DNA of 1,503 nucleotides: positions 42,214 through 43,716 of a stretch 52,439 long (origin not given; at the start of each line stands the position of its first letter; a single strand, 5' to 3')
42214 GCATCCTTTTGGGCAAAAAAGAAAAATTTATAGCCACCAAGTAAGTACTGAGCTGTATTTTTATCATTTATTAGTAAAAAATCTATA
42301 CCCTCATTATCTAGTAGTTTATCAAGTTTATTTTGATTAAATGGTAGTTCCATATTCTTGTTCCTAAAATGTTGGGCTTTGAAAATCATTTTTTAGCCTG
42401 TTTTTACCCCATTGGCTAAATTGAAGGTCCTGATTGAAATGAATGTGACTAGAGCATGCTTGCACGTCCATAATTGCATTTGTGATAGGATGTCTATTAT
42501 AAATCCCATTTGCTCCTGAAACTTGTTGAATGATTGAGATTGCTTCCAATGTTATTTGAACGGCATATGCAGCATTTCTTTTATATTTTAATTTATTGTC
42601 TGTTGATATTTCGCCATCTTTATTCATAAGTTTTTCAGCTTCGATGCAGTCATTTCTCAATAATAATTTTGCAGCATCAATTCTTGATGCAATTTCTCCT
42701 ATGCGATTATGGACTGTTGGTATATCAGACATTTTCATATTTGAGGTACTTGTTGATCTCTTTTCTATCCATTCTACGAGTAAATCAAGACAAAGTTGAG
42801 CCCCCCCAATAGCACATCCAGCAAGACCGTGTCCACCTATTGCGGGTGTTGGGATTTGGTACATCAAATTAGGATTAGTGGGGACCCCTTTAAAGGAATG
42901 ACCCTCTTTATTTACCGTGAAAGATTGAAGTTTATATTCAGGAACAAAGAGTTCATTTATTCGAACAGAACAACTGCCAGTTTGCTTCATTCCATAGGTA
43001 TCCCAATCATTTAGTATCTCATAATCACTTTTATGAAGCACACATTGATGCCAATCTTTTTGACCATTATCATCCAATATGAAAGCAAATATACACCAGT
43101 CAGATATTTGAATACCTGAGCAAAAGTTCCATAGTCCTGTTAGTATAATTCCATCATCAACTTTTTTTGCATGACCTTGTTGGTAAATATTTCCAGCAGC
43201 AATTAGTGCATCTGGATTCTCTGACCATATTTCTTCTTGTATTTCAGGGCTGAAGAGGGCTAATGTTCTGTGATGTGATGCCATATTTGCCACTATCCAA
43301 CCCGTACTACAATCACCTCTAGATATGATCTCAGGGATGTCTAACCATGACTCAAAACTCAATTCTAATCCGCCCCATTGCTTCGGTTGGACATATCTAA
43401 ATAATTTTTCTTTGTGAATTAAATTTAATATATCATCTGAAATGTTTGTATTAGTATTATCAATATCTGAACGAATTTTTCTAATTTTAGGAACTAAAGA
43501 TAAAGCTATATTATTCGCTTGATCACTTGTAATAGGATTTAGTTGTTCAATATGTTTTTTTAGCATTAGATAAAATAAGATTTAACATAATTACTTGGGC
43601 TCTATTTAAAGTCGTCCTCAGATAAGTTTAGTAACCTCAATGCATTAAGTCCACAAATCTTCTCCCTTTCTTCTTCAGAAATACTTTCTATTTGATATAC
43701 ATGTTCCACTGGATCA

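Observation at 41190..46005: Orphan four-gene catabolic operon: alpha/beta hydrolase, ACMSD-type amidohydrolase, ACAD-fold flavin monooxygenase, M24 hydrolase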

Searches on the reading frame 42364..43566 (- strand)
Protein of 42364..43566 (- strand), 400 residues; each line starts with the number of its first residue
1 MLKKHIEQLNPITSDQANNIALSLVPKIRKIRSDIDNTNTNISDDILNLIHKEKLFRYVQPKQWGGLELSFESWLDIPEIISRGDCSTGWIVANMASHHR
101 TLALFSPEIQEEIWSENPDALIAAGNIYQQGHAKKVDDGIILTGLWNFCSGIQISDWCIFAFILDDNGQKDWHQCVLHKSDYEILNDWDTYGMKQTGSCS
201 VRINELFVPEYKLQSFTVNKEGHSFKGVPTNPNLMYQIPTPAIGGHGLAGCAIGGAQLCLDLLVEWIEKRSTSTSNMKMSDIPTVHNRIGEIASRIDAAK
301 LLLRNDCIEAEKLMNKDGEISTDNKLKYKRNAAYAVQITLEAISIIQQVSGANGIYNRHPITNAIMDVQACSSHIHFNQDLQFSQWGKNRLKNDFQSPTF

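Call 4: search_protein_families(library=pfam, proteins=[window:42364-43566:-])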
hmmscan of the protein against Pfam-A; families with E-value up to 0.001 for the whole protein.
window:42364-43566:- (400 aa): 2 families
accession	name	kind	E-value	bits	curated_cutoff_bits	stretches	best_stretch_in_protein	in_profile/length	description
PF08028.16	Acyl-CoA_dh_2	-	3.1e-25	89.4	22.7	1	248-378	3-133/134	Acyl-CoA dehydrogenase, C-terminal domain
PF00441.29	Acyl-CoA_dh_1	-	4.1e-06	27.5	22.4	1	248-370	18-130/150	Acyl-CoA dehydrogenase, C-terminal domain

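Call 5: search_protein_families(library=ncbifam, proteins=[window:42364-43566:-])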
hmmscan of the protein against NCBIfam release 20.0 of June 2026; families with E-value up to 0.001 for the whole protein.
window:42364-43566:- (400 aa): 5 families
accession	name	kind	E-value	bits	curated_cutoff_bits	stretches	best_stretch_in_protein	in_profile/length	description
NF045629.1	monooxsub_HsaA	equivalog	1.5e-62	211.6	450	1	23-392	6-375/383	3-hydroxy-9,10-secoandrosta-1,3,5(10)-triene-9,17-dione monooxygenase oxygenase subunit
NF045920.1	HphnlacHdxOX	equivalog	1.8e-50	172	650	1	24-381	8-365/384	p-hydroxyphenylacetate 3-hydroxylase oxygenase component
TIGR04022.1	sulfur_SfnB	equivalog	2.8e-17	62.7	430.9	1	15-357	8-348/391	SfnB family sulfur acquisition oxidoreductase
NF043015.1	DibenthMonoxDszC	equivalog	8.2e-05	21.5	850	1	60-206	60-221/415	dibenzothiophene monooxygenase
NF045552.1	GlutCoADH_Des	equivalog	0.00029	20.2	470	1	138-367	147-357/387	glutaryl-CoA dehydrogenase Acd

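Call 13: search_solved_structures(query=window:42364-43566:-, max_evalue=0.001)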
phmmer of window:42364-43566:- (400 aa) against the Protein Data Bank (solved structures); distinct sequences matched with E-value up to 0.001: 13.
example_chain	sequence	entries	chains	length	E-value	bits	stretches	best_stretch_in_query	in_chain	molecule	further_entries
2jbr_A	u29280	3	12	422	1.2e-36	129.6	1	24-383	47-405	P-HYDROXYPHENYLACETATE HYDROXYLASE C2 OXYGENASE COMPONENT | P-HYDROXYPHENYLACETATE HYDROXYLASE C2:OXYGENASE COMPONENT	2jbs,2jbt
3afe_A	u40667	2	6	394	2.1e-36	128.8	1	23-375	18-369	Hydroxylase, putative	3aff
2rfq_A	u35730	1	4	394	3.8e-36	127.9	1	23-380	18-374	3-HSA hydroxylase, oxygenase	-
2or0_A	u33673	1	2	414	1.3e-28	103.1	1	39-374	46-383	Hydroxylase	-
7f70_A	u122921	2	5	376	6e-27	97.6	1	31-379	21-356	Rv3094c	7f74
7f72_A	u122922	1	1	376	9.2e-27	97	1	31-379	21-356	Rv3094c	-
5lvu_A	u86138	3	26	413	7.6e-22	80.8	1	43-382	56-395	XiaF protein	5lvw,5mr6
5gj7_A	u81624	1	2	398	2.8e-13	52.6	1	56-305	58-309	Acyl-CoA dehydrogenase type 2 domain protein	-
5z8t_A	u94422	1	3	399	2.8e-13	52.6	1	55-305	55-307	Acyl-CoA dehydrogenase type 2 domain protein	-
3oib_A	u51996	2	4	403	0.00043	22.4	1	247-305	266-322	Acyl-CoA dehydrogenase | Putative acyl-CoA dehydrogenase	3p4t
3x0x_A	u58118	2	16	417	0.00065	21.8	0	54-207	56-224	DszC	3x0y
4doy_A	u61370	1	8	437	0.00078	21.5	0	54-207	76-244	Dibenzothiophene desulfurization enzyme C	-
4jek_A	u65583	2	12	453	0.00087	21.4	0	54-207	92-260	Dibenzothiophene desulfurization enzyme C | DszC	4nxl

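Call 76: search_solved_structures(query=window:42364-43566:-, max_evalue=1e-30, show_alignments=3)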
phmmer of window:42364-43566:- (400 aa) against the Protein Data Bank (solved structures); distinct sequences matched with E-value up to 1e-30: 3.
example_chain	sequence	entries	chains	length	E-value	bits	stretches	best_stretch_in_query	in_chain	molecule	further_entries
2jbr_A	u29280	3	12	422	1.2e-36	129.6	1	24-383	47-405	P-HYDROXYPHENYLACETATE HYDROXYLASE C2 OXYGENASE COMPONENT | P-HYDROXYPHENYLACETATE HYDROXYLASE C2:OXYGENASE COMPONENT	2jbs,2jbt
3afe_A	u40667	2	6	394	2.1e-36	128.8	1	23-375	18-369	Hydroxylase, putative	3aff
2rfq_A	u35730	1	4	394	3.8e-36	127.9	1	23-380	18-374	3-HSA hydroxylase, oxygenase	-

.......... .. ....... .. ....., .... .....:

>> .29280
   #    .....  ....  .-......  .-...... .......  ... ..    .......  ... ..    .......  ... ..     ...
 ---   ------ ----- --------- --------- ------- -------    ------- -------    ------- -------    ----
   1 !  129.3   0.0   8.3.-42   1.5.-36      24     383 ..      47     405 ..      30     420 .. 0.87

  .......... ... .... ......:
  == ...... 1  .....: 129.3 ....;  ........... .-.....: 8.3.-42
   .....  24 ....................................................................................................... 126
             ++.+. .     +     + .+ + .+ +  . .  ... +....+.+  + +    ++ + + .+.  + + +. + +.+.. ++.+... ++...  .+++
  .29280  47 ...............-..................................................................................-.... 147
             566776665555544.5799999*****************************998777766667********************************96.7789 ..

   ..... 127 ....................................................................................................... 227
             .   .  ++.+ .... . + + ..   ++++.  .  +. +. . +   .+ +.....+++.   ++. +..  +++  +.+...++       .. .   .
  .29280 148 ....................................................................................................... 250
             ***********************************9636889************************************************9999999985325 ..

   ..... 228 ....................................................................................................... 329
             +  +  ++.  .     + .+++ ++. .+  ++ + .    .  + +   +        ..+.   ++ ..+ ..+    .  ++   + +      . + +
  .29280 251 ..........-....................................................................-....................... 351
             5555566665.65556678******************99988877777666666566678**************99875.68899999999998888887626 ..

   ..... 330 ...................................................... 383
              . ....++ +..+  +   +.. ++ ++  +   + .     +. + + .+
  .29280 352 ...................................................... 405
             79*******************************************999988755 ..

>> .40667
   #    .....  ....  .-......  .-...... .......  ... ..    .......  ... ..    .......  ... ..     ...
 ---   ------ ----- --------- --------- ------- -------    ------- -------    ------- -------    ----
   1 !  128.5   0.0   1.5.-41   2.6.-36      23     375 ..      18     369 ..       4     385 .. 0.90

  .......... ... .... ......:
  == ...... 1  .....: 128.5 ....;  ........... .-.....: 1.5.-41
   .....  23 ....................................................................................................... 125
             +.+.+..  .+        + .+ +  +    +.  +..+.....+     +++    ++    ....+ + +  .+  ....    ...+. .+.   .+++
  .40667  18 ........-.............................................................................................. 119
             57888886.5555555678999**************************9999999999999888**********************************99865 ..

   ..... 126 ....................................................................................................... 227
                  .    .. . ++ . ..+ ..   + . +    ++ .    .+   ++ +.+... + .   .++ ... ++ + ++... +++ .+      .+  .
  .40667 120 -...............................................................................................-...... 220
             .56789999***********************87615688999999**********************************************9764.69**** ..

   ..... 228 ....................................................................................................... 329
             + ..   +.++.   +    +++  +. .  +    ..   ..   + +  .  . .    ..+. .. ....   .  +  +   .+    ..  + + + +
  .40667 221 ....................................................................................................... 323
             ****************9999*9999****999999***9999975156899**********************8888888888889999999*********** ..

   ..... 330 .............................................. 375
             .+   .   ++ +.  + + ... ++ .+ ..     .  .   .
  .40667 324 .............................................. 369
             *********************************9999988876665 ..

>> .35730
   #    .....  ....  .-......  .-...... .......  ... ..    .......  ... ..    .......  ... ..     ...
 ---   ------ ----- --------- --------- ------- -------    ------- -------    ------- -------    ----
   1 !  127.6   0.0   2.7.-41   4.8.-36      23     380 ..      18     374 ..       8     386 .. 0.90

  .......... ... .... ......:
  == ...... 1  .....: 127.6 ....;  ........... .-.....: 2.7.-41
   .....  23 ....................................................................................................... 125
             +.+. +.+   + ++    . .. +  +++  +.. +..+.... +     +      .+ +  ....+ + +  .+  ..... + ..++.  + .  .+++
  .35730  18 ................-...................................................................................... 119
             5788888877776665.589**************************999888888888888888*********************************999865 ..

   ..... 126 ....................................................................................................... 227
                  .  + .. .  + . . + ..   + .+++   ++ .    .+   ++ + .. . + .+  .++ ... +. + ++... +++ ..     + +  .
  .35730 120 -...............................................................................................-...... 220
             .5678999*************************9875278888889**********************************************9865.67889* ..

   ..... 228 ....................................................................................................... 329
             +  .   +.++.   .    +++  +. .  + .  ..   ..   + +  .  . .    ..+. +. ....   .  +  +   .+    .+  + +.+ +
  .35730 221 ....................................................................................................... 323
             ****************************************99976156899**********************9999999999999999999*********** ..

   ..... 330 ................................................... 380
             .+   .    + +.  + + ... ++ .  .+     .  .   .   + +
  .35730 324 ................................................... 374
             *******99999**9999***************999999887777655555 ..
